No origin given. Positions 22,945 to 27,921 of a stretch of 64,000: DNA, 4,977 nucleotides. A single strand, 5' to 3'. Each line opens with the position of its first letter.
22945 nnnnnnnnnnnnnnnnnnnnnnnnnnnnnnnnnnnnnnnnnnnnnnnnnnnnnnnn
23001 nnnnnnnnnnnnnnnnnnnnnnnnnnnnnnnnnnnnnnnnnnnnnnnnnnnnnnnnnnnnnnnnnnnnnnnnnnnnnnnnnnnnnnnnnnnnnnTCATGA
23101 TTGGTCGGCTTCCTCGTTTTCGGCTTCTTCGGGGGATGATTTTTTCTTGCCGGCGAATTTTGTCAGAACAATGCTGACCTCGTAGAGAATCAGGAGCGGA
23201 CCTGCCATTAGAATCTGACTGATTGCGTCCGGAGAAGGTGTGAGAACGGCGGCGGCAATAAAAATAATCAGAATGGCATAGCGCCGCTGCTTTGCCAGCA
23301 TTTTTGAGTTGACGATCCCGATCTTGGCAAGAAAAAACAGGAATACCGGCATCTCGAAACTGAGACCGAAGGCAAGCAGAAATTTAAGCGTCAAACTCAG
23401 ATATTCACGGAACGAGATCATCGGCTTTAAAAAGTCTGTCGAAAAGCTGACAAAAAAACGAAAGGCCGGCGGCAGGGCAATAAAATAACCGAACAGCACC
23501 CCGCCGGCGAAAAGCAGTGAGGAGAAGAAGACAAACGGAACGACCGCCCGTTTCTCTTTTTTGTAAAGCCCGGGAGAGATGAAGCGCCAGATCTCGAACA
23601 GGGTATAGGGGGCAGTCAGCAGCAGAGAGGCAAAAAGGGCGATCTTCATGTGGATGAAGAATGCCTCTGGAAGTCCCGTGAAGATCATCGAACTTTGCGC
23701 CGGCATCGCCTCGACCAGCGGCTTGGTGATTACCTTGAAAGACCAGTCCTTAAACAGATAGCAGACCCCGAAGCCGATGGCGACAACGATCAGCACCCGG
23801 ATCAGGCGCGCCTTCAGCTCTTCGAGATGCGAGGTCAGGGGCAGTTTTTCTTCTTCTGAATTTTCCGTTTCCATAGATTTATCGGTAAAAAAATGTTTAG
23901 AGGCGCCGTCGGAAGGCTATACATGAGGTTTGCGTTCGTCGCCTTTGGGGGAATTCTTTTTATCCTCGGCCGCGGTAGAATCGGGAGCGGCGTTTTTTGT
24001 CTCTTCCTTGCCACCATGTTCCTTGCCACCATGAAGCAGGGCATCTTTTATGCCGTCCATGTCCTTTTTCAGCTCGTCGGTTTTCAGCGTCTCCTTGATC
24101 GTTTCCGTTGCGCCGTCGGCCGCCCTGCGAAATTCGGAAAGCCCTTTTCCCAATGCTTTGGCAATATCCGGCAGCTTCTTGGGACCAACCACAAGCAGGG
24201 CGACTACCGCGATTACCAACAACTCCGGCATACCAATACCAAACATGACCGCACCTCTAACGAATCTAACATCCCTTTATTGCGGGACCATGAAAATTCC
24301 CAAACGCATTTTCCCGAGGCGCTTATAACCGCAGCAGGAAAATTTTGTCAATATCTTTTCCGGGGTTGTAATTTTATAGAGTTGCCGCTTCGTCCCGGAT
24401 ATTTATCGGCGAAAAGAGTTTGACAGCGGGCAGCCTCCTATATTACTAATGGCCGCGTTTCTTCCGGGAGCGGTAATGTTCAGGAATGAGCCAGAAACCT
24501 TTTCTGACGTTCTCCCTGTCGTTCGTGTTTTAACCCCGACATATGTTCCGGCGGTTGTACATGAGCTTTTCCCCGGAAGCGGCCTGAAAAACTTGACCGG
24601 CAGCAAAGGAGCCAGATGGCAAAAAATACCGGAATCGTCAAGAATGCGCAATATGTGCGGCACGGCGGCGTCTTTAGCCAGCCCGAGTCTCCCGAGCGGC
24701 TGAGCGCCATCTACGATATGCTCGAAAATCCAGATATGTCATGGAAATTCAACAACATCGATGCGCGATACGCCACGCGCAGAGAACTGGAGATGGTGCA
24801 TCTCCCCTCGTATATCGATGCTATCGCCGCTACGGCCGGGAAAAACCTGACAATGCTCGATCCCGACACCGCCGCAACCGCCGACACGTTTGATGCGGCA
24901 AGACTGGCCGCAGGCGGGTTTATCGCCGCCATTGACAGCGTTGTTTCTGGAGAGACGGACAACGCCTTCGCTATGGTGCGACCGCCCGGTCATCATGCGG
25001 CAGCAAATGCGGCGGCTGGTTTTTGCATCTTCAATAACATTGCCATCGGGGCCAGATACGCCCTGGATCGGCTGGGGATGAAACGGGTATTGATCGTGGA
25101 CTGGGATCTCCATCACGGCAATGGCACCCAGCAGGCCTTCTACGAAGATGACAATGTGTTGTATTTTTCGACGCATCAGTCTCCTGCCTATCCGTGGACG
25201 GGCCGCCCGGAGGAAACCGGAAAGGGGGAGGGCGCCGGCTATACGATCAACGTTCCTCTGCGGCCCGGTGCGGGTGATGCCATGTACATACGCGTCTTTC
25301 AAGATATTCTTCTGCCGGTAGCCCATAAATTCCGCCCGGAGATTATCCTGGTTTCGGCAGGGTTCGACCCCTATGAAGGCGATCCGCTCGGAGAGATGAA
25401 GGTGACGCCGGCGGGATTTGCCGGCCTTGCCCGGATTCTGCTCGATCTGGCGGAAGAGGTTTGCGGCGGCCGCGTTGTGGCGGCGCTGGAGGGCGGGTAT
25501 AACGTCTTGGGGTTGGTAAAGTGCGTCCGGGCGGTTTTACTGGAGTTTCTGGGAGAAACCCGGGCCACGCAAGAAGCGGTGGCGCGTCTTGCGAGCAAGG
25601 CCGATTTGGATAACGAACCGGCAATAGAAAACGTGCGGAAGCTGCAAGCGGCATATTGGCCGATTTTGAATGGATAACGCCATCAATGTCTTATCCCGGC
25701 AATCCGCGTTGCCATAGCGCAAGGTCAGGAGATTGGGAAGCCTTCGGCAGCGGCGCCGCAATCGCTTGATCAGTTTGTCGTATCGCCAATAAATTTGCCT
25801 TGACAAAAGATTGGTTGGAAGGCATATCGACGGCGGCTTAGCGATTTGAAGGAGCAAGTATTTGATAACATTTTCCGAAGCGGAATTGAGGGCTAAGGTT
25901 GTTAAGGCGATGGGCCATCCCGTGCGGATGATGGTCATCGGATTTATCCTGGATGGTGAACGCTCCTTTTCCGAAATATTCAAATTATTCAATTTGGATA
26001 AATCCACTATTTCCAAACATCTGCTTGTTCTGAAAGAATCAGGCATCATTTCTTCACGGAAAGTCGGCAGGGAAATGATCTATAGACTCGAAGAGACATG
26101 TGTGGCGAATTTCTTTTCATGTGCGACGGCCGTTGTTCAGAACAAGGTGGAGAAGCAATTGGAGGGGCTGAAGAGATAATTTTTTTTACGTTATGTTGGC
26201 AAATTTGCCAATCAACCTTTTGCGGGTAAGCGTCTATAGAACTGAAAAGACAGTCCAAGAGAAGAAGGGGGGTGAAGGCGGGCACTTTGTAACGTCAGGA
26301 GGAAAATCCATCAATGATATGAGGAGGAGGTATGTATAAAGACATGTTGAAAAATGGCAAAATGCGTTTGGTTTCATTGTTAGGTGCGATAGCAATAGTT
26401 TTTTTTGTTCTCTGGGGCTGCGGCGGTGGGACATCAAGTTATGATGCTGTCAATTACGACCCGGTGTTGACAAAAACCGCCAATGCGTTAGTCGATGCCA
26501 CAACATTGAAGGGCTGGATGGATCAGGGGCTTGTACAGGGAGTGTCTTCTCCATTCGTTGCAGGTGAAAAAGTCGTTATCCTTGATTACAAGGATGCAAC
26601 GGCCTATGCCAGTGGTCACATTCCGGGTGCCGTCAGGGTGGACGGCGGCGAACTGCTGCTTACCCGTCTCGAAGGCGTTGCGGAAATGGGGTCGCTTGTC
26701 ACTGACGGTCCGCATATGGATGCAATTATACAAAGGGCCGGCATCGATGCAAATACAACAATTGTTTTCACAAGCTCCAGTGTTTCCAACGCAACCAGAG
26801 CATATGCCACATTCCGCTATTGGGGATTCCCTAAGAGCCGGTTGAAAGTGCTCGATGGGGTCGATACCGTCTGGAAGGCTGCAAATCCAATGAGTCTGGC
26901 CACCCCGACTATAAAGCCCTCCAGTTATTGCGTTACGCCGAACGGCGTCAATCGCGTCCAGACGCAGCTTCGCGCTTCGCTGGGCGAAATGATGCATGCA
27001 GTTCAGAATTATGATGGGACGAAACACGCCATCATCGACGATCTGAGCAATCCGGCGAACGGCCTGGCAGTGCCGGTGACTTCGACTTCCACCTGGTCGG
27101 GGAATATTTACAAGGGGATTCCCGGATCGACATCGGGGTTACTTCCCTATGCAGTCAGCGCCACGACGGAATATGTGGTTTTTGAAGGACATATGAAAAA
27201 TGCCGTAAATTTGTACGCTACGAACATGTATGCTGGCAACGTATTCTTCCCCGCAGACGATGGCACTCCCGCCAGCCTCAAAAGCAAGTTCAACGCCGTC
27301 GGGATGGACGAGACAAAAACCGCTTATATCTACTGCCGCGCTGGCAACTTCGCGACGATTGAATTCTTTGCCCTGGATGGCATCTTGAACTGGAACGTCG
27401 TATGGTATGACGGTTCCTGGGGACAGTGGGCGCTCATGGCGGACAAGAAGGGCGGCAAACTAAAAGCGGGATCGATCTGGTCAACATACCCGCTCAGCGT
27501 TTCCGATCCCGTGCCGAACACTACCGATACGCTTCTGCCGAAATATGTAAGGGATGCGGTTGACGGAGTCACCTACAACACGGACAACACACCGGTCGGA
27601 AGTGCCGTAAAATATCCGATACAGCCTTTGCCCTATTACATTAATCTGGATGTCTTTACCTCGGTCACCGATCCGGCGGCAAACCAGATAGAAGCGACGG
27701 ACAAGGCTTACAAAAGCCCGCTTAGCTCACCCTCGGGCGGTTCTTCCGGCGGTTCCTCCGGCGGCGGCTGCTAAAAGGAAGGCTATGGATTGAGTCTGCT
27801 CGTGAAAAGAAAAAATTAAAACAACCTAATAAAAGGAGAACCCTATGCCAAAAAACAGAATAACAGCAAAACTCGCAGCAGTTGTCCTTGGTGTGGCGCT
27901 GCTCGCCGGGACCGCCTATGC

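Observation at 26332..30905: ExtHIJK-like operon: rhodanese lipoprotein, porin, small periplasmic protein and pentaheme cytochrome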

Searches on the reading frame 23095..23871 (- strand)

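Call 85: search_protein_families(library=pfam, proteins=[window:23095-23871:-], max_evalue=0.001)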
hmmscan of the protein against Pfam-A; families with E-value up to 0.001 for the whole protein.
window:23095-23871:- (258 aa): 1 family
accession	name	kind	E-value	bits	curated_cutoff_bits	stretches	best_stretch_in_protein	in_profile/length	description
PF00902.23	TatC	-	3e-74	249.8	25.1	1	14-225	1-208/208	Sec-independent protein translocase protein (TatC)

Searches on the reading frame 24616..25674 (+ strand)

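Call 6: search_protein_families(library=pfam, proteins=[window:24616-25674:+], max_evalue=0.01)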
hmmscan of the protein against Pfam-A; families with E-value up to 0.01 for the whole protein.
window:24616-25674:+ (353 aa): 1 family
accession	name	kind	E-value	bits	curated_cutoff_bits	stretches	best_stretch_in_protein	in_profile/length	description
PF00850.24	Hist_deacetyl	-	6e-100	334.9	27.9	1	23-308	2-295/298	Histone deacetylase domain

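Call 7: search_protein_families(library=ncbifam, proteins=[window:24616-25674:+], max_evalue=0.01)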
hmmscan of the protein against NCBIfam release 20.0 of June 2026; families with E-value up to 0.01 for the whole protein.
window:24616-25674:+ (353 aa): 0 families

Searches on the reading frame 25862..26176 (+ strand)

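Call 6: search_protein_families(library=pfam, proteins=[window:25862-26176:+], max_evalue=0.01)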
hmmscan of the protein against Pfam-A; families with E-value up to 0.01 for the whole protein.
window:25862-26176:+ (105 aa): 5 families
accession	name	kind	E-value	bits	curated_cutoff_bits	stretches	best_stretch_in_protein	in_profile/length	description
PF01022.26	HTH_5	-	1.6e-09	37.9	22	1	20-65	2-47/47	Bacterial regulatory protein, arsR family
PF12840.13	HTH_20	-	2.2e-07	31.2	27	1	17-65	1-50/51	Helix-turn-helix domain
PF12802.13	MarR_2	-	0.00099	19.7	27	1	22-70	7-60/61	MarR family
PF24034.1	DUF7343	-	0.001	19.3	27.6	1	31-73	16-58/62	Domain of unknown function (DUF7343)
PF21248.3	SoFic-like_C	-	0.0064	17.1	27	1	46-74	43-71/76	Protein adenylyltransferase SoFic-like, C-terminal domain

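Call 7: search_protein_families(library=ncbifam, proteins=[window:25862-26176:+], max_evalue=0.01)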
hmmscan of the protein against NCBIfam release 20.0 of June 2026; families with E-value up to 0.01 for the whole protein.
window:25862-26176:+ (105 aa): 11 families
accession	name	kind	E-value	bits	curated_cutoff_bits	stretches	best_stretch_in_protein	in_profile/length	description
NF033788.1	HTH_metalloreg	subfamily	2.9e-19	68.6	55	1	11-83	2-75/77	metalloregulator ArsR/SmtB family transcription factor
NF033789.1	repress_SdpR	subfamily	2.3e-14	53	100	1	14-86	2-74/79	autorepressor SdpR family transcription factor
NF040642.1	sulf_sens_BigR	equivalog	9.1e-13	48.1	155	1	9-85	9-85/95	sulfite-sensing transcriptional repressor BigR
NF053755.1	MsvR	equivalog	4.3e-10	39.7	220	1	12-87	5-83/236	transcriptional factor MsvR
NF047906.1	CdPbTransRegCmtR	equivalog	1.2e-09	38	150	1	10-92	11-93/104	Cd(II)/Pb(II)-sensing metalloregulatory transcriptional regulator CmtR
NF041413.1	ArsR_Rv2640c_fam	equivalog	1.1e-07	32.3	155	1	13-82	35-107/118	Rv2640c family ArsR-like transcriptional regulator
NF052532.1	TransRegPagRBaca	equivalog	5.2e-06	26.5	170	1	5-82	12-89/99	transcriptional repressor PagR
NF045707.1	Dbac_1936_reg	equivalog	1.7e-05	24.8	115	1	10-96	7-93/99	ArsR/SmtB-type metalloregulator TsoR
NF007528.0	PRK10141.1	subfamily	3.4e-05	23.7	97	1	21-81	17-78/117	metalloregulator ArsR/SmtB family transcription factor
TIGR01884.1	cas_HTH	subfamily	0.0001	21.8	60.2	1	22-78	144-200/202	CRISPR-associated CARF protein Csa3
NF053606.1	Sta1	subfamily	0.0096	16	80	0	32-70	33-71/100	Sta1 family transcriptional regulator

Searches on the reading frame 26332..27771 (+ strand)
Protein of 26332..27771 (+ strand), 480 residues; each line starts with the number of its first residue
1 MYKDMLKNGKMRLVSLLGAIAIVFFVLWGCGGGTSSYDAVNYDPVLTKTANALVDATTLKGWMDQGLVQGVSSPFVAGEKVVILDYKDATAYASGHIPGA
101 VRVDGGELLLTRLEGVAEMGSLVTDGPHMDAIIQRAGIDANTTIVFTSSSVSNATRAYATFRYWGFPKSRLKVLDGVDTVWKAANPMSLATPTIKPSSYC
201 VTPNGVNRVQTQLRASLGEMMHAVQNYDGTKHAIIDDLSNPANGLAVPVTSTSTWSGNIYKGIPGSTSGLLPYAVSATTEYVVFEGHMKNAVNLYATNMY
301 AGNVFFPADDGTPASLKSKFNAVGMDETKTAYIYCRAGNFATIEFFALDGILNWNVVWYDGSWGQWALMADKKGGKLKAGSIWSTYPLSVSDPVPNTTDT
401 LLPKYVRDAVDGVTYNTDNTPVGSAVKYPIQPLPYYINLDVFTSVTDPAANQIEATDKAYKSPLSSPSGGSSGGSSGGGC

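Call 6: search_protein_families(library=pfam, proteins=[window:26332-27771:+], max_evalue=0.01)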
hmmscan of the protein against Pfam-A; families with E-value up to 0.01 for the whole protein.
window:26332-27771:+ (480 aa): 1 family
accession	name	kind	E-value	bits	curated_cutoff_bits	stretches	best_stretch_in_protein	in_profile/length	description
PF00581.25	Rhodanese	-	2.3e-15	57.3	22.2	2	78-181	11-99/102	Rhodanese-like domain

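Call 7: search_protein_families(library=ncbifam, proteins=[window:26332-27771:+], max_evalue=0.01)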
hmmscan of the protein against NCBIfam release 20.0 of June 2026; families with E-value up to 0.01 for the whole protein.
window:26332-27771:+ (480 aa): 2 families
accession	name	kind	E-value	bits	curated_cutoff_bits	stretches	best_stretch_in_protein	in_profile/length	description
NF040901.1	SeO3_TeO2_ExtH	equivalog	2.7e-106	356.2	200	1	9-460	3-430/430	selenite/tellurite reduction operon rhodanese-like protein ExtH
NF008557.0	PRK11493.1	equivalog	2e-07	30.4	250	1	312-371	215-274/281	3-mercaptopyruvate sulfurtransferase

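Call 27: search_solved_structures(query=window:26332-27771:+, max_evalue=0.1)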
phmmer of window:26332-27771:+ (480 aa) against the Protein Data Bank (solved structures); distinct sequences matched with E-value up to 0.1: 16.
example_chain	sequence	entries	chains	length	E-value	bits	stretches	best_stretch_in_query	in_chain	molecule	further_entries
8k55_A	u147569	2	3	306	2.6e-12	49.5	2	81-210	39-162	sulfur transferase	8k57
3p3a_A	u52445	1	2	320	1.9e-11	46.7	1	81-203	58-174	Thiosulfate sulfurtransferase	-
3aax_A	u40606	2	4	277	6.8e-10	41.5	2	285-368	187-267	Putative thiosulfate sulfurtransferase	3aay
3hwi_A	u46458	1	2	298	9.2e-10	41.1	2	285-368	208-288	Thiosulfate sulfurtransferase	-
1uar_A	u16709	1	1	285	1.3e-09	40.6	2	314-369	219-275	Rhodanese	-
3hzu_A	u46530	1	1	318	9.5e-09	37.8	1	82-202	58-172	Thiosulfate sulfurtransferase sseA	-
1urh_A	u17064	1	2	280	0.00026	23.1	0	312-371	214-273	3-MERCAPTOPYRUVATE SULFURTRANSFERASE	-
1yt8_A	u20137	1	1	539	0.015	17.3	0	81-110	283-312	thiosulfate sulfurtransferase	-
1boh_A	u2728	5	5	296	0.026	16.5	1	285-369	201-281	RHODANESE | CARBOXYMETHYLATED RHODANESE | SULFUR-SUBSTITUTED RHODANESE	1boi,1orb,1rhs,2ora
8q5z_A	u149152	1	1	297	0.026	16.5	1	285-369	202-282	Thiosulfate sulfurtransferase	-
1dp2_A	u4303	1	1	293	0.028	16.4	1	285-368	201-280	RHODANESE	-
1rhd_A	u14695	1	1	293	0.034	16.1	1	285-368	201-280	RHODANESE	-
6yj5_q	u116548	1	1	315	0.037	16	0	312-372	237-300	Rhodanese-like domain-containing protein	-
1hzm_A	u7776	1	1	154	0.038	16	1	77-150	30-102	DUAL SPECIFICITY PROTEIN PHOSPHATASE 6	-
1e0c_A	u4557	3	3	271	0.045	15.8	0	78-105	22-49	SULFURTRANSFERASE | PUTATIVE THIOSULFATE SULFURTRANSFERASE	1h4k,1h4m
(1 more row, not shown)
